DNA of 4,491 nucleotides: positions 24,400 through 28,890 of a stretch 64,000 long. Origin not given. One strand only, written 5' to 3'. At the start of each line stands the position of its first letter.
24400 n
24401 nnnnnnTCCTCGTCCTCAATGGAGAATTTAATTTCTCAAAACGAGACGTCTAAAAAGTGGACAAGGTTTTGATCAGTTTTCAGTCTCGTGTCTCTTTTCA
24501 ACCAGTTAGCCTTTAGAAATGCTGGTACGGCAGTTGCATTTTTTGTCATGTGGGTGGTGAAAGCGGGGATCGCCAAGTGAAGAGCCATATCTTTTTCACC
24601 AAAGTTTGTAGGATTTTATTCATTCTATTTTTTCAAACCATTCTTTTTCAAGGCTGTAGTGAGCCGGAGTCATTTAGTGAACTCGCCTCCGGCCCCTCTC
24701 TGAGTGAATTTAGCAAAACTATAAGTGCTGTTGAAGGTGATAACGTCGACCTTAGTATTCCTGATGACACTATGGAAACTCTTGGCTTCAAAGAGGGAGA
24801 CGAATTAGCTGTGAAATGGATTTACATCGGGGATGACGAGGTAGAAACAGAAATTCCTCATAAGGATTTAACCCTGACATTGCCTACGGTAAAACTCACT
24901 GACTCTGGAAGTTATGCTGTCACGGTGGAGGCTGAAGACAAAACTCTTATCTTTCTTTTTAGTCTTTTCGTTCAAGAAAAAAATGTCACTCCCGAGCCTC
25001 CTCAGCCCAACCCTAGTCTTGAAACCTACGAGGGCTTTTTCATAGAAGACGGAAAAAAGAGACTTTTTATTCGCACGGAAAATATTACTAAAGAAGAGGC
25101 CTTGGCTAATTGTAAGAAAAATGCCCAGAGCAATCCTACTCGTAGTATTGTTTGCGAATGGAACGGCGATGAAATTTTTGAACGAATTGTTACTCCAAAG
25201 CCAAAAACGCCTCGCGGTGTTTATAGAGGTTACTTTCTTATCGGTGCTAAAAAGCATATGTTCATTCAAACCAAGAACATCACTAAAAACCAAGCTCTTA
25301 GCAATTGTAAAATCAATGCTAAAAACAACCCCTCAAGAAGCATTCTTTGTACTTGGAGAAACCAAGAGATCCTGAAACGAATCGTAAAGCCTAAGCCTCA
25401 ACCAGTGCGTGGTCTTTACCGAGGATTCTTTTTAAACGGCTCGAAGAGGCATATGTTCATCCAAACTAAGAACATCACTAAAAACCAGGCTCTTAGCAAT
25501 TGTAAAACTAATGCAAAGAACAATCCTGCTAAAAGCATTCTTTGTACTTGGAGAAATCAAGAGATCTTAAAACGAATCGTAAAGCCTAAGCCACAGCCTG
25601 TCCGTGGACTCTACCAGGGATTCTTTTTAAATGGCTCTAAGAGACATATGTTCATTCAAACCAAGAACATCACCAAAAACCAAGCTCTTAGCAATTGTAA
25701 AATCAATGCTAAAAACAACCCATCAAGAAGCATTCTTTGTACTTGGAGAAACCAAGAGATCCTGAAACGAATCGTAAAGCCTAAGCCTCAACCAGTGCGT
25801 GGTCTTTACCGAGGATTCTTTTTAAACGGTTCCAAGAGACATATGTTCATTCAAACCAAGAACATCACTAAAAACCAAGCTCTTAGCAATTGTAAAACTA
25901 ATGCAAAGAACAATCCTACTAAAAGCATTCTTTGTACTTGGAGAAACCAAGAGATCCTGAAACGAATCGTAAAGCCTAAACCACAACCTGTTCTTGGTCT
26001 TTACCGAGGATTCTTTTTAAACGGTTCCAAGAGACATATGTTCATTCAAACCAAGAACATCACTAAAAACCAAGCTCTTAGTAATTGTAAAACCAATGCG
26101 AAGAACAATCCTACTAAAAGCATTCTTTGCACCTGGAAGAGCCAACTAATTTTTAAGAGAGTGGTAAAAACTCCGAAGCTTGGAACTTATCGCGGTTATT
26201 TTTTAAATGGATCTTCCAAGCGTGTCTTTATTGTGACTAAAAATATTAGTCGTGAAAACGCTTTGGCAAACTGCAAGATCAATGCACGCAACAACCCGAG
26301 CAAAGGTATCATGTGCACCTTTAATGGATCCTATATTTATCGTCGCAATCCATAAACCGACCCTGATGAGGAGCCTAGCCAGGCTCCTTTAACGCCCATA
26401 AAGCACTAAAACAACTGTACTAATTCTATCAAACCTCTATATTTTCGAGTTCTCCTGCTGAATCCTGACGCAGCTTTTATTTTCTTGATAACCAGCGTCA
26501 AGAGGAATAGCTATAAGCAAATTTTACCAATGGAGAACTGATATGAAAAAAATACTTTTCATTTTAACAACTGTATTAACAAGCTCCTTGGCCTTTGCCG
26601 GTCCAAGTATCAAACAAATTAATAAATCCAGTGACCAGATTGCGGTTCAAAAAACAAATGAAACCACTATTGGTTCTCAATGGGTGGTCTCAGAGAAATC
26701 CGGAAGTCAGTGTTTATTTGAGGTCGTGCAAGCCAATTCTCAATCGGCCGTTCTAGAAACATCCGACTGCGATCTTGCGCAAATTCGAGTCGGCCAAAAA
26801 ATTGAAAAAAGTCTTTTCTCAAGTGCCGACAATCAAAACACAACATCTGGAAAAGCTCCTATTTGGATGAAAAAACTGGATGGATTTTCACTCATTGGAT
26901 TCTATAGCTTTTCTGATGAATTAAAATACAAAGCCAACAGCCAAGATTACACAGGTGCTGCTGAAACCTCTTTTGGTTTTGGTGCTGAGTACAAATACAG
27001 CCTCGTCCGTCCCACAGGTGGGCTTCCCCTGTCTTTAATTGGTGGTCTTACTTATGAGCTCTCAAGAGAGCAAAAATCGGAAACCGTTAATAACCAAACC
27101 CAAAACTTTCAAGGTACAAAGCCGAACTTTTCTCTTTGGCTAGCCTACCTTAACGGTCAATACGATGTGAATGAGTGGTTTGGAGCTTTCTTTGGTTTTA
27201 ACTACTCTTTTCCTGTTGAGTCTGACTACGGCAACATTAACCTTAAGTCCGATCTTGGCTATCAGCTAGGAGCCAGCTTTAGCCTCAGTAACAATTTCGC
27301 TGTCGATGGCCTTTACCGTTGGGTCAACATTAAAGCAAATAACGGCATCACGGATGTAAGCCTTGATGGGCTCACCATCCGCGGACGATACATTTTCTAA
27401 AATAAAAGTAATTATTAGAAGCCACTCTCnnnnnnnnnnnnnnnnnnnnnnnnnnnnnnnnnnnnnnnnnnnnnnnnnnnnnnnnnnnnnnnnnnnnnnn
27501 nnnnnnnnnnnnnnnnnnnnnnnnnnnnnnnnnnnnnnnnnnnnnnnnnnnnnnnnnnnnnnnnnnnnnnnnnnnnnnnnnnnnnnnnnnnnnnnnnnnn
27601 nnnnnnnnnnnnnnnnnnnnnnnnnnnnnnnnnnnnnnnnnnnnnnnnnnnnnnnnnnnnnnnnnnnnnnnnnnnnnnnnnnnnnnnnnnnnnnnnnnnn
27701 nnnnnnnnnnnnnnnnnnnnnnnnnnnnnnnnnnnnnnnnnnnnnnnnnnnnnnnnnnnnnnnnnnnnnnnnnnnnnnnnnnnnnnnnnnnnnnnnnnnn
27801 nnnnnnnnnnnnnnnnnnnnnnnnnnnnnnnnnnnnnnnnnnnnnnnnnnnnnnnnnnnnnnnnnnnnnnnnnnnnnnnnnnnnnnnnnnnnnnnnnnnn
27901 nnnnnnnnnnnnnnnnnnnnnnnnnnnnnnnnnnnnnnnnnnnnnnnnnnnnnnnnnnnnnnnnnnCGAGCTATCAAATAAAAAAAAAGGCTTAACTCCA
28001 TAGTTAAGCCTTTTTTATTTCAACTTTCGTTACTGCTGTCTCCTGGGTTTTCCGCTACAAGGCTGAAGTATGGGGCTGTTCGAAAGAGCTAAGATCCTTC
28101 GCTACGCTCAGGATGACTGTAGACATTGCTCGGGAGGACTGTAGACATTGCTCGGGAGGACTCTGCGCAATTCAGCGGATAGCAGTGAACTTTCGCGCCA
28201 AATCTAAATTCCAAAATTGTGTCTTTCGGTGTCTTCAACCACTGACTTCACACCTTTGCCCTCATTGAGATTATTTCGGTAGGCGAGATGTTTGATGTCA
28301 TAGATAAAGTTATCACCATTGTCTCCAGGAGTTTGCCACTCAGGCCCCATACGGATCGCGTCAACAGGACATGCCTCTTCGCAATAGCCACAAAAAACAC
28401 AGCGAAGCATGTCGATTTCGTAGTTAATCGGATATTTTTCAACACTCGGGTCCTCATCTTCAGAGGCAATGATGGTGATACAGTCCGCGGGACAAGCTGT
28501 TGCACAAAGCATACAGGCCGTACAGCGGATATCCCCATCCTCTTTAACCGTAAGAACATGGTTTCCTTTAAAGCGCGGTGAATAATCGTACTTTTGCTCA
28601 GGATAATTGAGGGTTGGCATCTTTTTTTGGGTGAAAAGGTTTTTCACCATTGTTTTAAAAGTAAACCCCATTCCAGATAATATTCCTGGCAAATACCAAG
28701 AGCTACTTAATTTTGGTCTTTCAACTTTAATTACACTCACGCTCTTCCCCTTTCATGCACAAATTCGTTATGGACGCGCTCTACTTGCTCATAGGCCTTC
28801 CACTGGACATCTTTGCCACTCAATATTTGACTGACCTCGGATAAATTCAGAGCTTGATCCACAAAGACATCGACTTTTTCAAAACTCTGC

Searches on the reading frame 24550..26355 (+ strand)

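Call 71: search_protein_families(library=pfam, proteins=[window:24550-26355:+], max_evalue=0.00001)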
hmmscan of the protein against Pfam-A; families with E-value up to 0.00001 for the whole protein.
window:24550-26355:+ (601 aa): 1 family
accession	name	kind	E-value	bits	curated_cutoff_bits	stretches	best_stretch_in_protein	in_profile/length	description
PF18543.7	ID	-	2.9e-08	34.4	31.4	0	158-191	7-35/53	Intracellular delivery domain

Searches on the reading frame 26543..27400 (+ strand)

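Call 71: search_protein_families(library=pfam, proteins=[window:26543-27400:+], max_evalue=0.00001)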
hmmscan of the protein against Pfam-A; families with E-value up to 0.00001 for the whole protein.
window:26543-27400:+ (285 aa): 1 family
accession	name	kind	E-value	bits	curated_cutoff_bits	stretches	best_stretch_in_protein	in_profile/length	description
PF13505.12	OMP_b-brl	-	9.1e-08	32.9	28.7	1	131-278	33-168/175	Outer membrane protein beta-barrel domain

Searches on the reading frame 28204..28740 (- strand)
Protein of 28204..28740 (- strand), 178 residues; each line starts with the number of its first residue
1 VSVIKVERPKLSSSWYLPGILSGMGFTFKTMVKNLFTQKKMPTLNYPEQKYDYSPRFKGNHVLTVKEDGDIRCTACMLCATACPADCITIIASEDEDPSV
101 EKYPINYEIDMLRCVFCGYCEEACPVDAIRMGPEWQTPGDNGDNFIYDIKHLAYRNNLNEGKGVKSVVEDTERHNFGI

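Call 71: search_protein_families(library=pfam, proteins=[window:28204-28740:-], max_evalue=0.00001)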
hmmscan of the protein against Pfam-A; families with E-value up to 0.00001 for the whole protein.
window:28204-28740:- (178 aa): 8 families
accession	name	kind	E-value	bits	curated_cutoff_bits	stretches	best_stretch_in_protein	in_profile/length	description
PF12838.12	Fer4_7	-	4.8e-13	49.8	27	1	72-128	1-52/52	4Fe-4S dicluster domain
PF00037.32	Fer4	-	1e-12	47.7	21.1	1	107-130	1-24/24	4Fe-4S binding domain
PF14697.11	Fer4_21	-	1.7e-08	34.9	35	0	58-89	29-58/59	4Fe-4S dicluster domain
PF13183.11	Fer4_8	-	2.5e-08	34.8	27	0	111-133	2-24/68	4Fe-4S dicluster domain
PF13484.11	Fer4_16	-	2.7e-08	34.9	30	0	113-138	1-27/66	4Fe-4S double cluster binding domain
PF13187.11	Fer4_9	-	3.7e-07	30.5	27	1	72-129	1-52/52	4Fe-4S dicluster domain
PF12797.12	Fer4_2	-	1.3e-06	28.4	24.5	0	108-126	4-22/22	4Fe-4S binding domain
PF13237.11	Fer4_10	-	4.9e-06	26.8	25.5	1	71-125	7-53/53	4Fe-4S dicluster domain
